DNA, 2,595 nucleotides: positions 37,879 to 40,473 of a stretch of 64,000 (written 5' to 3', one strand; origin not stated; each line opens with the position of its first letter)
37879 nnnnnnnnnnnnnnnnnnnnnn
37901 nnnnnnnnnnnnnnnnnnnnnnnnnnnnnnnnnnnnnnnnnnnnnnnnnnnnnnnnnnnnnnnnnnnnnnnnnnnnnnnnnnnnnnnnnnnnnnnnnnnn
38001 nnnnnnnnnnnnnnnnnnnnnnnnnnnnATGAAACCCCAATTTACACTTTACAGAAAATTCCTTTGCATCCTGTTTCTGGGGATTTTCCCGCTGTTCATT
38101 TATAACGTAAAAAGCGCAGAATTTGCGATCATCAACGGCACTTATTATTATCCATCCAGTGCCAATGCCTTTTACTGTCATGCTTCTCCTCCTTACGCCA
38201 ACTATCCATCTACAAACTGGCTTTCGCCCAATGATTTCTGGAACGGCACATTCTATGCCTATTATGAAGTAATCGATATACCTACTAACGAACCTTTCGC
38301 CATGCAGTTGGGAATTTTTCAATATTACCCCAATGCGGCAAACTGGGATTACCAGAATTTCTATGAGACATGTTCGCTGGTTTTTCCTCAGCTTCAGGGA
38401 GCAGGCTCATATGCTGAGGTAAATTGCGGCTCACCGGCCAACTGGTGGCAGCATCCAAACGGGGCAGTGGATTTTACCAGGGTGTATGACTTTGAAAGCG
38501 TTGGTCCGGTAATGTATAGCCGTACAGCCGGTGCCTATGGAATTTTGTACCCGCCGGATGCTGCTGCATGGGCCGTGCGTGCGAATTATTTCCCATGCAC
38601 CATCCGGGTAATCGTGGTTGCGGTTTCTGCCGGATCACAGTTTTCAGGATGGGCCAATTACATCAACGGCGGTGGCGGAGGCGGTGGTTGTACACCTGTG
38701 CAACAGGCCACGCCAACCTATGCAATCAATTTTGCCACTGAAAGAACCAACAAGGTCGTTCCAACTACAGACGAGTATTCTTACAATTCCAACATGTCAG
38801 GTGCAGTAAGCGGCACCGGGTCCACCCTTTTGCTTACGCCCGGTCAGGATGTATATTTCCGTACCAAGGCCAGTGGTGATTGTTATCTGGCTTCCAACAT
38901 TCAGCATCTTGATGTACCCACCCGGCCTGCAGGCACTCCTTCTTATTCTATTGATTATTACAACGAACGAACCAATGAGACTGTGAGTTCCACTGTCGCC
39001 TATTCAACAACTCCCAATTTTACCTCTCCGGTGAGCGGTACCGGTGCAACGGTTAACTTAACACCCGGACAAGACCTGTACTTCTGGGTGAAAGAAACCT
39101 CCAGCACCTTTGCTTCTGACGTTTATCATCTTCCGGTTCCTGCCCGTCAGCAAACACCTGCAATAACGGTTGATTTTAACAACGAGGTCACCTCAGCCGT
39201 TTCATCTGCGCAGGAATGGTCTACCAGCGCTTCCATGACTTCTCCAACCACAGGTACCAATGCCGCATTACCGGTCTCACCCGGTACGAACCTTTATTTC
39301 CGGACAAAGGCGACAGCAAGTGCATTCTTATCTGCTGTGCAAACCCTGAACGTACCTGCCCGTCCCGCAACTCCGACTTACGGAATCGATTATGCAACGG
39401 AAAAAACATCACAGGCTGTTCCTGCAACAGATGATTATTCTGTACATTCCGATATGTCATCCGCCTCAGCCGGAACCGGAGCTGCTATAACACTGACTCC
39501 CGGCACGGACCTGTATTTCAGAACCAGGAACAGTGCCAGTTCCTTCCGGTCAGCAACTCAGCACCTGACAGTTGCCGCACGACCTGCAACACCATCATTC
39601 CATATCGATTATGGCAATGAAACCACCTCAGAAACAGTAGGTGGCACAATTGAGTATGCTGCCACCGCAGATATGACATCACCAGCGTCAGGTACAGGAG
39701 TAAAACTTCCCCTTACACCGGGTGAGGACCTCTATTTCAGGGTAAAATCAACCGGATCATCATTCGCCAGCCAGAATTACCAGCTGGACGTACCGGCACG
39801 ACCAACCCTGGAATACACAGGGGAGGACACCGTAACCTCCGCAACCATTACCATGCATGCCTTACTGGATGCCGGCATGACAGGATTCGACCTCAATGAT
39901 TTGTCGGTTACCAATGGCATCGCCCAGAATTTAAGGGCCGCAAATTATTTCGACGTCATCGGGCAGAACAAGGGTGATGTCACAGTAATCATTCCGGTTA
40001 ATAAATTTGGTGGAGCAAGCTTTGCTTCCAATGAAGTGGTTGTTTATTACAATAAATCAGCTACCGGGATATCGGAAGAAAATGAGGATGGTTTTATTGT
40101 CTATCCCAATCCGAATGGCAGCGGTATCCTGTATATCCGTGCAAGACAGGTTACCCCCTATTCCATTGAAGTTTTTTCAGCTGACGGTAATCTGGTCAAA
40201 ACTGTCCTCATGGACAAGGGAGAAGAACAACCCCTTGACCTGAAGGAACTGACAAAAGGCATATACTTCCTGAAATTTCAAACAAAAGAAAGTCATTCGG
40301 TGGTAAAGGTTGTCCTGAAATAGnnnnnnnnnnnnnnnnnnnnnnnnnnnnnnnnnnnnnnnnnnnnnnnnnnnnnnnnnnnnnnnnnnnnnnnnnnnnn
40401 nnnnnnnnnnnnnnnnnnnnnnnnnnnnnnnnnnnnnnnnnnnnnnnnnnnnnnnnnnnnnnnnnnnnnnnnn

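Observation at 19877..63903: Nine T9SS cargo genes are interleaved with a complete Wzx/Wzy/Wza/Wzc-type glycan pathway; this may be a cargo-plus-anchor-glycan surface-coat locus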

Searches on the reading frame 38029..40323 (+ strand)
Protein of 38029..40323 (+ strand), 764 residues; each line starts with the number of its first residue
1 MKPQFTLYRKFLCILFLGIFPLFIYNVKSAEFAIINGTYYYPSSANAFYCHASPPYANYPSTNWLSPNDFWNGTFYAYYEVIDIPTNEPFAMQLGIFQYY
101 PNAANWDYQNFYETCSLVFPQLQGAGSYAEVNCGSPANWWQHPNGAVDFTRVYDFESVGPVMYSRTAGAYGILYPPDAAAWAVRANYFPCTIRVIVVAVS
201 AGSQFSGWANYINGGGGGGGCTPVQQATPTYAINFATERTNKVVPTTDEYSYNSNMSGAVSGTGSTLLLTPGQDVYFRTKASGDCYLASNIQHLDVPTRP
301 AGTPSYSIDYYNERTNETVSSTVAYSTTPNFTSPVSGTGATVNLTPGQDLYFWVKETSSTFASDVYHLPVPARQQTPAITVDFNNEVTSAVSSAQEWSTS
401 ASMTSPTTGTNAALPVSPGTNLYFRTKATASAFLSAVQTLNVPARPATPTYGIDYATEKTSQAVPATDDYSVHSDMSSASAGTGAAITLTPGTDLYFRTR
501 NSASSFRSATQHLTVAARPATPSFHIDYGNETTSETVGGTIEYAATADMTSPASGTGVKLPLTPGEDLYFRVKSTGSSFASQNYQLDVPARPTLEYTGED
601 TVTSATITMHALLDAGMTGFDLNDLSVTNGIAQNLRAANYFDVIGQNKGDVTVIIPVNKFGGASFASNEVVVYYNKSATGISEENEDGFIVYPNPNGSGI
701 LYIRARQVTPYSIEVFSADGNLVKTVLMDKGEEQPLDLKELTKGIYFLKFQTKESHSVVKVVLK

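Call 4: search_protein_families(library=pfam, proteins=[window:38029-40323:+], max_evalue=0.01)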
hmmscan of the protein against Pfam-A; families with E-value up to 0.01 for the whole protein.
window:38029-40323:+ (764 aa): 1 family
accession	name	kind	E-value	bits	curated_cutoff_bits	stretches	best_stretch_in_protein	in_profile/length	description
PF18962.6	Por_Secre_tail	-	2.1e-11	44.4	27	1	691-762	1-74/75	Secretion system C-terminal sorting domain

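Call 7: search_protein_families(library=ncbifam, proteins=[window:38029-40323:+], max_evalue=0.1)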
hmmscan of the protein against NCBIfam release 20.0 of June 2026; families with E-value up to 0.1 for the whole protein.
window:38029-40323:+ (764 aa): 3 families
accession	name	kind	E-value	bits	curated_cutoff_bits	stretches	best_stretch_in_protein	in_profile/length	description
TIGR04183.1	Por_Secre_tail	domain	1.1e-10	41.4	23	1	691-764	1-72/72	T9SS type A sorting domain-containing protein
NF038113.1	T9SSA_dep_M36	equivalog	2.2e-07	29.5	885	1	677-764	781-869/869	T9SS-dependent M36 family metallopeptidase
NF052644.1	T9SS_DNase_Rie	equivalog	0.0096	15.3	260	1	712-762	201-249/251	T9SS-dependent surface endonuclease, AS87_RS02955 family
